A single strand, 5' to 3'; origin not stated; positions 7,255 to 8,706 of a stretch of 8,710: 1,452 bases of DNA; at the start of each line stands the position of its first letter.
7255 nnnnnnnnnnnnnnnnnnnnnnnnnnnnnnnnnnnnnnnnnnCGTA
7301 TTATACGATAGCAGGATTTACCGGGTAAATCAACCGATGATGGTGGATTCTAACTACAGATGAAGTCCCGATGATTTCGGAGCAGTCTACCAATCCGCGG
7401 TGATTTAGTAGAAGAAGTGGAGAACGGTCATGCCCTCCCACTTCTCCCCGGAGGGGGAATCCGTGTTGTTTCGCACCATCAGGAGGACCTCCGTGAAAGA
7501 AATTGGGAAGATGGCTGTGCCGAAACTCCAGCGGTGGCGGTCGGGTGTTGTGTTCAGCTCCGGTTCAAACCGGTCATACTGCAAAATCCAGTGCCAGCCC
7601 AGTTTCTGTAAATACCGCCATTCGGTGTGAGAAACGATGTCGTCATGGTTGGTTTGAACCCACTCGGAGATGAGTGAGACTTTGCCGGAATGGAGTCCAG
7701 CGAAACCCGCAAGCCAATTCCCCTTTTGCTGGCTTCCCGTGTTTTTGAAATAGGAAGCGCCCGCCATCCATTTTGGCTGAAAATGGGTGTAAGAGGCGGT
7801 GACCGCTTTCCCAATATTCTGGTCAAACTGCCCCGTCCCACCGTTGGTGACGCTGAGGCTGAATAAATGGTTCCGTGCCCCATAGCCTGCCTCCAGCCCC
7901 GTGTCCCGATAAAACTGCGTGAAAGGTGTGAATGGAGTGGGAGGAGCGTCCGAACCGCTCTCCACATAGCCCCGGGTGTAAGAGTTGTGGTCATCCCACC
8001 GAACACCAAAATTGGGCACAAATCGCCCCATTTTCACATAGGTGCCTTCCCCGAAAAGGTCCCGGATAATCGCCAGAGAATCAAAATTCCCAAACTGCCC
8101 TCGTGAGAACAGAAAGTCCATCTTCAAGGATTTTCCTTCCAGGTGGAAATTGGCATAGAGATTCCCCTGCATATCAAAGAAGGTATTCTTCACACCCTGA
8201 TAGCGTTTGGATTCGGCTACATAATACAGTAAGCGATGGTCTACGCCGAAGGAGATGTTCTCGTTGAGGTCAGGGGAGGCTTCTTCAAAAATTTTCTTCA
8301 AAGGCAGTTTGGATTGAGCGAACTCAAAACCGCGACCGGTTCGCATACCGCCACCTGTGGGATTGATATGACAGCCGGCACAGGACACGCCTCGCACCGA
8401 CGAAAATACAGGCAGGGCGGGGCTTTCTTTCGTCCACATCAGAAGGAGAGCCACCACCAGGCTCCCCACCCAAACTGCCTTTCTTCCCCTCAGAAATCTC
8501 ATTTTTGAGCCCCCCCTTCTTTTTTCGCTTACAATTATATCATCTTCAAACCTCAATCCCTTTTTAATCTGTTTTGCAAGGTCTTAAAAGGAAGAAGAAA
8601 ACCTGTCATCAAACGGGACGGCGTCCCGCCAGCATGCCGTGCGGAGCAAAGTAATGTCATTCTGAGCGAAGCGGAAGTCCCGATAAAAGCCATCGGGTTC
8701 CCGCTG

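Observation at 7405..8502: Fused monohaem cytochrome c-porin (Cyc2-like): possible outer-membrane iron oxidase or extracellular electron-transfer protein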

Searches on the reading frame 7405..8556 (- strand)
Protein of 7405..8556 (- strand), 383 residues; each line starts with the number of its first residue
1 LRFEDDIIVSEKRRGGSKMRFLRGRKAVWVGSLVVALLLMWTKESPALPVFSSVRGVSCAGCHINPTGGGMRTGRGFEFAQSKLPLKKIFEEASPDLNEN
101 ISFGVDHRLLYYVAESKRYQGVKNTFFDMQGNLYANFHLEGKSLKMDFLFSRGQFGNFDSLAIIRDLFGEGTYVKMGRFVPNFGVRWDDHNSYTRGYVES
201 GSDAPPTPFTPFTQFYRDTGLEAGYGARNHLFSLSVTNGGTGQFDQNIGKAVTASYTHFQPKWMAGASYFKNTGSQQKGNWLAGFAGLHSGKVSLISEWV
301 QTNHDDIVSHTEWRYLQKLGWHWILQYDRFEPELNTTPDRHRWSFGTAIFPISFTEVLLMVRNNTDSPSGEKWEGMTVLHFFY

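Call 4: search_protein_families(library=pfam, proteins=[window:7405-8502:-], max_evalue=0.1)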
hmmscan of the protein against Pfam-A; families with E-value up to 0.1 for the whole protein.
window:7405-8502:- (365 aa): 0 families

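Call 5: search_protein_families(library=ncbifam, proteins=[window:7405-8502:-], max_evalue=1)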
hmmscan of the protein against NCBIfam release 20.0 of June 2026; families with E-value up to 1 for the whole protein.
window:7405-8502:- (365 aa): 0 families

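Call 6: find_homologous_proteins(query=window:7405-8502:-, max_evalue=0.001)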
Query window:7405-8502:- (365 aa): 7 proteins with E <= 0.001 among 3765 candidates.
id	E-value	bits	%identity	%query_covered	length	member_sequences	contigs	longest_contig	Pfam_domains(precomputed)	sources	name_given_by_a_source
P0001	3.9e-240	815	94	100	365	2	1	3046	-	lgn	-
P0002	1.3e-147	510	62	95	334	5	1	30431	-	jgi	jgi:hypothetical protein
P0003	1.4e-139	484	57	98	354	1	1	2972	-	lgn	-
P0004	1.7e-137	477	58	96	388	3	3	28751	-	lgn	-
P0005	2.5e-27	114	28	96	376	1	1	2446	-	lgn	-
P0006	2.2e-17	81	29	86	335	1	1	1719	-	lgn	-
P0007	2.4e-11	61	27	67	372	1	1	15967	-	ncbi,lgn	-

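Call 7: search_solved_structures(query=window:7405-8502:-, max_evalue=10)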
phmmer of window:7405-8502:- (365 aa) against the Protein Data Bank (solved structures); distinct sequences matched with E-value up to 10: 3.
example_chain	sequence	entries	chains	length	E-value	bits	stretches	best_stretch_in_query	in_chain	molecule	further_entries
1jzu_A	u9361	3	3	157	0.16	14.2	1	90-156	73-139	lipocalin Q83 | Extracellular fatty acid-binding protein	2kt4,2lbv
6n1o_A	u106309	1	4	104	0.58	12.4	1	40-109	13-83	Cytochrome c, somatic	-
5lob_D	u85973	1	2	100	1.1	11.4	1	42-114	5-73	Synaptosomal-associated protein 25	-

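Call 11: find_encoding_contigs(protein=P0002, flank=10000, max_places=3)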
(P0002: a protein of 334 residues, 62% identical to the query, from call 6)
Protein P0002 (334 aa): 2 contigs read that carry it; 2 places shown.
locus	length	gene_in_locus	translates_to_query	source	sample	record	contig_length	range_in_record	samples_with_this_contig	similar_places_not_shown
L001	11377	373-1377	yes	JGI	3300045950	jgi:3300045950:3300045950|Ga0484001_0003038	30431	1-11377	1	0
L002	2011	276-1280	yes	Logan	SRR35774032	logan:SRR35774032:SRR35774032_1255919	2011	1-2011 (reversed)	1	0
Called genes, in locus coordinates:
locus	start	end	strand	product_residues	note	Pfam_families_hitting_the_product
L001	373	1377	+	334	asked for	-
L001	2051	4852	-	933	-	PF00330:Aconitase, PF00694:Aconitase_C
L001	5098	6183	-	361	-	-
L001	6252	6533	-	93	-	PF00939:Na_sulph_symp (weak)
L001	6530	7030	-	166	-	PF01750:HycI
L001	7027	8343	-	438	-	-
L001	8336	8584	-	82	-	-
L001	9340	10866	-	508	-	PF27537:HoxH, PF00374:NiFeSe_Hases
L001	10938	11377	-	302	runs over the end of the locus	PF02754:CCG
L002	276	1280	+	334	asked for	-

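Call 12: find_encoding_contigs(protein=P0004, flank=10000, max_places=3)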
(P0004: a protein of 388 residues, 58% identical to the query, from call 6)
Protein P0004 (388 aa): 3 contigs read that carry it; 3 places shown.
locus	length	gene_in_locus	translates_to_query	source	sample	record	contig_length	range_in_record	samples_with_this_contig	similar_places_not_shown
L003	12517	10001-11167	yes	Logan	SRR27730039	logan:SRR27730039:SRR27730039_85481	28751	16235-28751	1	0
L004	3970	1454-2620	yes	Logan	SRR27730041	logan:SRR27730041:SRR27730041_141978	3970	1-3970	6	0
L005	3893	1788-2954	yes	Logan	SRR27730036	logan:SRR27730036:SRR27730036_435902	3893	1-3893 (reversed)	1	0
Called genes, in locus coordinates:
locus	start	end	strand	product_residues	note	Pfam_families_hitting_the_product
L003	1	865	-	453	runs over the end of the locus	PF19289:PmbA_TldD_3rd (faint)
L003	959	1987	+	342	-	PF00890:FAD_binding_2 (weak), PF01266:DAO (faint), PF03486:HI0933_like (weak), PF07992:Pyr_redox_2, PF12831:FAD_oxidored, PF13450:NAD_binding_8 (weak), PF13738:Pyr_redox_3, PF00070:Pyr_redox (weak), +1 more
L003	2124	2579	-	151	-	PF08211:dCMP_cyt_deam_2, PF00383:dCMP_cyt_deam_1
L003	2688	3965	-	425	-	PF01594:AI-2E_transport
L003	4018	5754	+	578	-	-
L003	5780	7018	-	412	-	PF00899:ThiF, PF00581:Rhodanese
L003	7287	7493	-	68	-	PF11127:YgaP-like_TM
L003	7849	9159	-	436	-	PF09699:Paired_CXXCH_1 (faint), PF14522:Cytochrome_C7 (faint), PF14537:Cytochrom_c3_2 (faint), PF13447:Multi-haem_cyto, PF13435:Cytochrome_C554 (weak), PF13447:Multi-haem_cyto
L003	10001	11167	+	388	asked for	-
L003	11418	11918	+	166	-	-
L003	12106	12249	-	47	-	-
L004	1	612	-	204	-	?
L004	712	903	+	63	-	-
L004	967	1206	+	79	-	-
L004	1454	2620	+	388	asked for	-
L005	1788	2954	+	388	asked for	-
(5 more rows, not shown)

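Call 13: find_encoding_contigs(protein=P0007, flank=10000, max_places=3)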
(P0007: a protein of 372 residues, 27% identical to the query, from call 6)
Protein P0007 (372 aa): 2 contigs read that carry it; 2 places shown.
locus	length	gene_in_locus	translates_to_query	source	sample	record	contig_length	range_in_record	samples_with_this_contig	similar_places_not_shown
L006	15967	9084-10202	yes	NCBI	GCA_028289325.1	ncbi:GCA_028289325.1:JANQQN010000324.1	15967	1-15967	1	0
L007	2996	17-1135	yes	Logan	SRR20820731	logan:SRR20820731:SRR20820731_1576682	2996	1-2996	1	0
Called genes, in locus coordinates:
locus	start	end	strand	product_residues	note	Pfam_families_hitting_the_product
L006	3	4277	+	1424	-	?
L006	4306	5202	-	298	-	PF02551:Acyl_CoA_thio (weak), PF13622:4HBT_3, PF20789:4HBT_3C, PF02551:Acyl_CoA_thio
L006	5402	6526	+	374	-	PF13640:2OG-FeII_Oxy_3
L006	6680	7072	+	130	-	PF02416:TatA_B_E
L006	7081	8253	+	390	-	PF00902:TatC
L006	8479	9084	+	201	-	-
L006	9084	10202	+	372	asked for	-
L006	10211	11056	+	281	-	PF00034:Cytochrom_C (weak), PF13442:Cytochrome_CBB3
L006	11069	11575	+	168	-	PF00355:Rieske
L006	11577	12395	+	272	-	PF00033:Cytochrome_B, PF14358:DUF4405 (weak), PF13631:Cytochrom_B_N_2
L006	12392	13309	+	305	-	-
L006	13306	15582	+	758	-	PF14522:Cytochrome_C7 (faint), PF00034:Cytochrom_C (faint), PF13442:Cytochrome_CBB3 (faint), PF02433:FixO (faint)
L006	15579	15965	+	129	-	?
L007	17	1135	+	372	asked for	-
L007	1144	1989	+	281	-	PF00034:Cytochrom_C (weak), PF13442:Cytochrome_CBB3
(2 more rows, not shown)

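Call 17: predict_structure(alignment_id=A1)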
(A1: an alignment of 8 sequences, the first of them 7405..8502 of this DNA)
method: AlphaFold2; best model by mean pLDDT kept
length: 365 residues; sequences in the alignment: 8
mean_pLDDT: 61.5   pTM: 0.66
mean pLDDT of the five models: 61.5, 56.3, 54.5, 50.3, 49.5
residues with pLDDT >= 90: 2; 70-90: 147; 50-70: 107; < 50: 109
segments of 3 or more residues with pLDDT < 50: 1-9, 19-80, 100-109, 169-173, 180-190, 223-228
pLDDT, mean of each block of 10 residues (from residue 1): 45 50 31 28 33 28 24 31 60 61 45 61 64 59 74 78 63 52 39 58 79 81 49 83 81 77 86 81 84 82 80 79 83 69 70 68 64
secondary structure, 60 per line:
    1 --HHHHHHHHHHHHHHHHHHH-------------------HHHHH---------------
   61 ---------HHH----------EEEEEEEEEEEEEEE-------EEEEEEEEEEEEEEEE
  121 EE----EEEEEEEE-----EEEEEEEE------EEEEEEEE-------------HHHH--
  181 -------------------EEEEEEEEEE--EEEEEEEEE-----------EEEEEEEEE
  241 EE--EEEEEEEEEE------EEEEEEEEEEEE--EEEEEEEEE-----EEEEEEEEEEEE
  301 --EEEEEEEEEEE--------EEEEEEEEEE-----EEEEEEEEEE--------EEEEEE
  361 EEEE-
elements in order: H3-21 H41-45 E83-97 E105-122 E127-134 E140-147 E154-161 H175-178 E200-209 E212-220 E232-242 E245-254 E261-272 E275-283 E289-300 E303-313 E322-331 E337-346 E355-364

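Call 21: fold_search(model_id=the predicted structure, library=pdb)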
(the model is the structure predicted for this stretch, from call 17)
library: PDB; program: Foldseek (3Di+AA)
matches with E <= 10: 1163; with E <= 0.001: 243
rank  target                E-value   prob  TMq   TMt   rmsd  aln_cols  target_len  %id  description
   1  8wv0_A                5.8e-11  1.00  0.55  0.60   5.7       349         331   11  Outer membrane porin of Burkholderia pseudomallei (BpsOmp38) (released 2024-10-30)
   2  2xe5_A                1.2e-10  1.00  0.57  0.60   6.0       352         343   13  Molecular insights into clinically isolated OmpC mutants and their role in multi-drug resistance (OmpC26) (released 2010-05-26)
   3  3prn                  1.3e-10  1.00  0.53  0.65   7.1       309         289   11  E1M, A104W MUTANT OF RH. BLASTICA PORIN (released 1998-08-12)
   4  3nsg_A                1.8e-10  1.00  0.58  0.62   5.8       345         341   10  Crystal Structure of OmpF, an Outer Membrane Protein from Salmonella typhi (released 2011-07-13)
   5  5prn                  1.9e-10  1.00  0.53  0.65   6.6       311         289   11  E1M, Y96W, S119W MUTANT OF RH. BLASTICA PORIN (released 1998-08-12)
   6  4lsh_B                2.1e-10  1.00  0.57  0.62   6.5       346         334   12  Ion selectivity of OmpF porin soaked in 0.2M KBr (released 2013-10-23)
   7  4kr8_A                2.4e-10  1.00  0.59  0.63   6.3       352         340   11  Salmonella typhi OmpF complex with Daunomycin (released 2014-05-28)
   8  3fyx                  2.7e-10  1.00  0.58  0.61   6.5       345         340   10  The Structure of OmpF porin with a synthetic dibenzo-18-crown-6 as modulator (released 2009-06-30)
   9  6zhp                  2.7e-10  1.00  0.58  0.61   6.0       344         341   11  Crystal structure of OmpF porin soaked in ciprofloxacin metaloantibiotic (released 2021-05-05)
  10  1prn                  2.7e-10  1.00  0.53  0.65   6.9       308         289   11  REFINED STRUCTURE OF PORIN FROM RHODOPSEUDOMONAS BLASTICA AND COMPARISON WITH THE PORIN FROM RHODOBACTER CAPSULATUS (released 1994-10-15)
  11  8jto                  3.3e-10  1.00  0.49  0.52   7.3       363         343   12  Outer membrane porin of Burkholderia pseudomallei (BpsOmp38) in complex with ceftazidime (released 2024-06-26)
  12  1hxt                  3.5e-10  1.00  0.57  0.61   5.9       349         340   11  OMPF PORIN MUTANT NQAAA (released 2001-06-06)
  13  6ehb_C                3.5e-10  1.00  0.53  0.60   6.8       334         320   11  OmpU, an outer membrane protein, of Vibrio cholerae (released 2018-04-25)
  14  2prn                  3.7e-10  1.00  0.53  0.65   7.1       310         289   11  RHODOPSEUDOMONAS BLASTICA PORIN, TRIPLE MUTANT E1M, E99W, A116W (released 1999-01-13)
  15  5nxn_A                3.9e-10  1.00  0.57  0.60   6.1       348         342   14  Structure of a L5-deletion mutant of Providencia stuartii Omp-Pst1 (released 2018-02-21)
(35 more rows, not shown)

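Call 24: find_encoding_contigs(protein=window:7405-8502:-, flank=10000, max_places=4)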
Protein window:7405-8502:- (365 aa): no gene with exactly this product is on record in the collection.

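Call 25: find_encoding_contigs(protein=window:7405-8556:-, flank=10000, max_places=4)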
Protein window:7405-8556:- (383 aa): no gene with exactly this product is on record in the collection.

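Call 26: search_protein_representatives(alignment_id=A1)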
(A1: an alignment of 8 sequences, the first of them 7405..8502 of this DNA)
Query: 8 sequences, 362 profile positions. Proteins with E-value up to 0.001 (for the whole library): 2580; up to 1e-10: 1244; up to 1e-30: 366. The best 150 are listed.
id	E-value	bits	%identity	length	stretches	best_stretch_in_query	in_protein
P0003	8.2e-167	571.3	-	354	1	3-362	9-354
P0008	4.4e-94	332.0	-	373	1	14-362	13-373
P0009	2.7e-89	316.3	-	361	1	9-362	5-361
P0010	3.9e-87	309.2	-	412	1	3-362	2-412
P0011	4.4e-85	302.4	-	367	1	13-362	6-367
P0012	1.3e-82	294.3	-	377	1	7-362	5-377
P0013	6.6e-81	288.7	-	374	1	8-362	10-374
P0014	1.3e-75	271.3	-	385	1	5-361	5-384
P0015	4.9e-75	269.4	-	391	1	9-362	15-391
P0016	5.6e-75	269.2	-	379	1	1-362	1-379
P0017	5.7e-74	265.9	-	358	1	19-362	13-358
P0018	6.1e-74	265.8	-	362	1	10-362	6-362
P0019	1.5e-72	261.2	-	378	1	1-362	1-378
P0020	1.8e-72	260.9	-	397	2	26-362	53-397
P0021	2.8e-72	260.3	-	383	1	13-361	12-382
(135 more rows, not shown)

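Call 28: search_dna_similar(query=window:7405-8502:-, collection=plasmids, mode=protein, max_evalue=1, max_rows=20)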
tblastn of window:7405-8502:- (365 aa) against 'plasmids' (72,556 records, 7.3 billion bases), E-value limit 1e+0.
No match.

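Call 31: search_protein_families(library=ncbifam, alignment_id=A2, max_evalue=0.01)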
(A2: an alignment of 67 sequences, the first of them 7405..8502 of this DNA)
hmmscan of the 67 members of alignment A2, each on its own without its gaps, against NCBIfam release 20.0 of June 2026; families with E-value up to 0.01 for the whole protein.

A. member 1, window:7405-8502:- (365 aa): 0 families

B. families by the number of members that match (of 67 scanned): 2 families
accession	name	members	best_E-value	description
NF033652.1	LbtU_sider_porin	2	6.7e-05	LbtU family siderophore porin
NF040960.1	MamE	1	0.00029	magnetosome formation protease MamE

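Call 34: find_related_loci(query=A3, collection=genome_contigs, flank=8000)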
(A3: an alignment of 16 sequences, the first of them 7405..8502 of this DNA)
Query A3 (365 aa) in genome_contigs; peptide patterns used: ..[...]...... (x = any residue, [..] = any of these).
563 stretches matched a pattern; 548 encode a relative of the query (tblastn E <= 1e-3); the best 80 are kept; 80 distinct loci.
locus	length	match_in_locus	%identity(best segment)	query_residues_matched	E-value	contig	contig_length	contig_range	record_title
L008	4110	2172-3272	38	4-357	1e-70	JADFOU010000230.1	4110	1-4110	MAG: candidate division TA06 bacterium isolate B6T1B8 B6T1B8_NODE49660, whole genome shotgun sequence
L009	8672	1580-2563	30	41-365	5e-41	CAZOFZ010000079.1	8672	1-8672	MAG TPA_asm: uncultured Nitrospirota bacterium isolate SRP124282_co5_49 genome assembly, contig: NODE_1129_length_8672_c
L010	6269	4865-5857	31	39-365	1e-40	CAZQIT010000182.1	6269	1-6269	MAG TPA_asm: uncultured Nitrospirota bacterium isolate binchicken_co203_446 genome assembly, contig: k141_1752590, whole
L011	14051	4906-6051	31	1-364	1e-39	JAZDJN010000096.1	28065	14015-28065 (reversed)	MAG: bacterium isolate MEGAHIT-group-0.487 k141_14632035, whole genome shotgun sequence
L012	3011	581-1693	30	14-364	3e-39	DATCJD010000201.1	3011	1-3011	MAG TPA_asm: Bacteroidota bacterium isolate SMAG_U7876 k141_2090185, whole genome shotgun sequence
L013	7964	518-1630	29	14-364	2e-38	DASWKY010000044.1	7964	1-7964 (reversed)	MAG TPA_asm: Bacteroidota bacterium isolate SMAG_U2934 k141_785788, whole genome shotgun sequence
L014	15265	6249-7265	28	39-365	2e-36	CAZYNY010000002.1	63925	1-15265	MAG TPA_asm: uncultured Nitrospirota bacterium isolate binchicken_co213_54 genome assembly, contig: NODE_558_length_6392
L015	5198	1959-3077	31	14-365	1e-36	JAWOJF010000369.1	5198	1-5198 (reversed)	MAG: Ignavibacteriaceae bacterium isolate CWP6-1.bin.76 k191_916400, whole genome shotgun sequence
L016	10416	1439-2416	28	38-365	3e-36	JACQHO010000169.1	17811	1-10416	MAG: Nitrospirae bacterium isolate NC_groundwater_1101_Ag_S2p5_58_88 S_2p5_S6_coassembly_k141_3868981, whole genome shot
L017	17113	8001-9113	28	16-365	6e-36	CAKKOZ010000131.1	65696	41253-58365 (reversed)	Nitrospiria bacterium isolate Hainich-H32-bin115-1 genome assembly, contig: H32-bin115_1_Hain_PNK108_H32_02um_100_length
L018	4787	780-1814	26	31-365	6e-36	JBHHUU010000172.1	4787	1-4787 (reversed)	MAG: Nitrospirota bacterium isolate S.5.sp1_bin.40 NODE_7551_length_4787_cov_7.687658, whole genome shotgun sequence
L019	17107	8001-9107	28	10-365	1e-35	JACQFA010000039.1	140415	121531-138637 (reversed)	MAG: Nitrospirae bacterium isolate NC_groundwater_1035_Pr1_S-0.65um_57_15 Montesol18_Sp65_coassembly_scaffold_576518, wh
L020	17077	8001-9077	29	9-365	6e-36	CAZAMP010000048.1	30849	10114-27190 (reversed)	MAG TPA_asm: uncultured bacterium isolate SRP077602_co10_281 genome assembly, contig: NODE_4563_length_30849_cov_10.8392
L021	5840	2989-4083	31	15-365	3e-35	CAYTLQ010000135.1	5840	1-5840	MAG TPA_asm: uncultured Ignavibacteriaceae bacterium isolate binchicken_co23_229 genome assembly, contig: k141_244686, w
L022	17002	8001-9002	28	37-365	3e-35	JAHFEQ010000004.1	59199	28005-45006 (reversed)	MAG: Nitrospirae bacterium isolate nzgw272 NODE_266_length_59200_cov_6.061782, whole genome shotgun sequence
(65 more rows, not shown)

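Call 38: find_homologous_proteins(query=A2, max_evalue=0.001)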
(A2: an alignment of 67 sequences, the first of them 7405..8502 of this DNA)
Query A2 (67 sequences) (365 aa, profile of the alignment): 67 proteins with E <= 0.001 among 8000 candidates.
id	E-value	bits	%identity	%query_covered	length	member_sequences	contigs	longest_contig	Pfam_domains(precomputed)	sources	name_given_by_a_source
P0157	4.1e-116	406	29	96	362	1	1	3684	-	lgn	-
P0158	3.4e-109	383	27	96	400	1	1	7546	-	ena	-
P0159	1.0e-105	372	40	15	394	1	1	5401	-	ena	-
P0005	1.3e-105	372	28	96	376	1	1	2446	-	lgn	-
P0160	6.2e-104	366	27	90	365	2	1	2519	-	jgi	-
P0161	8.1e-104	366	28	89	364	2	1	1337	-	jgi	jgi:hypothetical protein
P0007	3.2e-102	360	27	67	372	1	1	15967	-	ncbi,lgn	-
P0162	2.5e-101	357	27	96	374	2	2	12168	-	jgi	jgi:hypothetical protein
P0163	1.5e-100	355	32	96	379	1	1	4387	-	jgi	jgi:hypothetical protein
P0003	3.8e-100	354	57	98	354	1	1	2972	-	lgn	-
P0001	1.0e-99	352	94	100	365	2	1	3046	-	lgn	-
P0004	1.5e-99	352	58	96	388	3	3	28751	-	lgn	-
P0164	1.0e-98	349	27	92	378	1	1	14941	-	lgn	-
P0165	3.4e-98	347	28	93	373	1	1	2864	-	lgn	-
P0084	7.2e-98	346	23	82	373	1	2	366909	-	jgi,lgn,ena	-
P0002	1.2e-97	345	62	95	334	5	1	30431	-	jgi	jgi:hypothetical protein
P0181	1.8e-92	328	24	76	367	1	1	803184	-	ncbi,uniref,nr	ncbi:hypothetical protein [Aliikangiella coralliicola]|uniref:Porin n=1 Tax=Aliikangiella coralliico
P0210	8.5e-64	234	25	90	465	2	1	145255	-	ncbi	-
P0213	4.0e-18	84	55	5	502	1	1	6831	-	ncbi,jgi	jgi:hypothetical protein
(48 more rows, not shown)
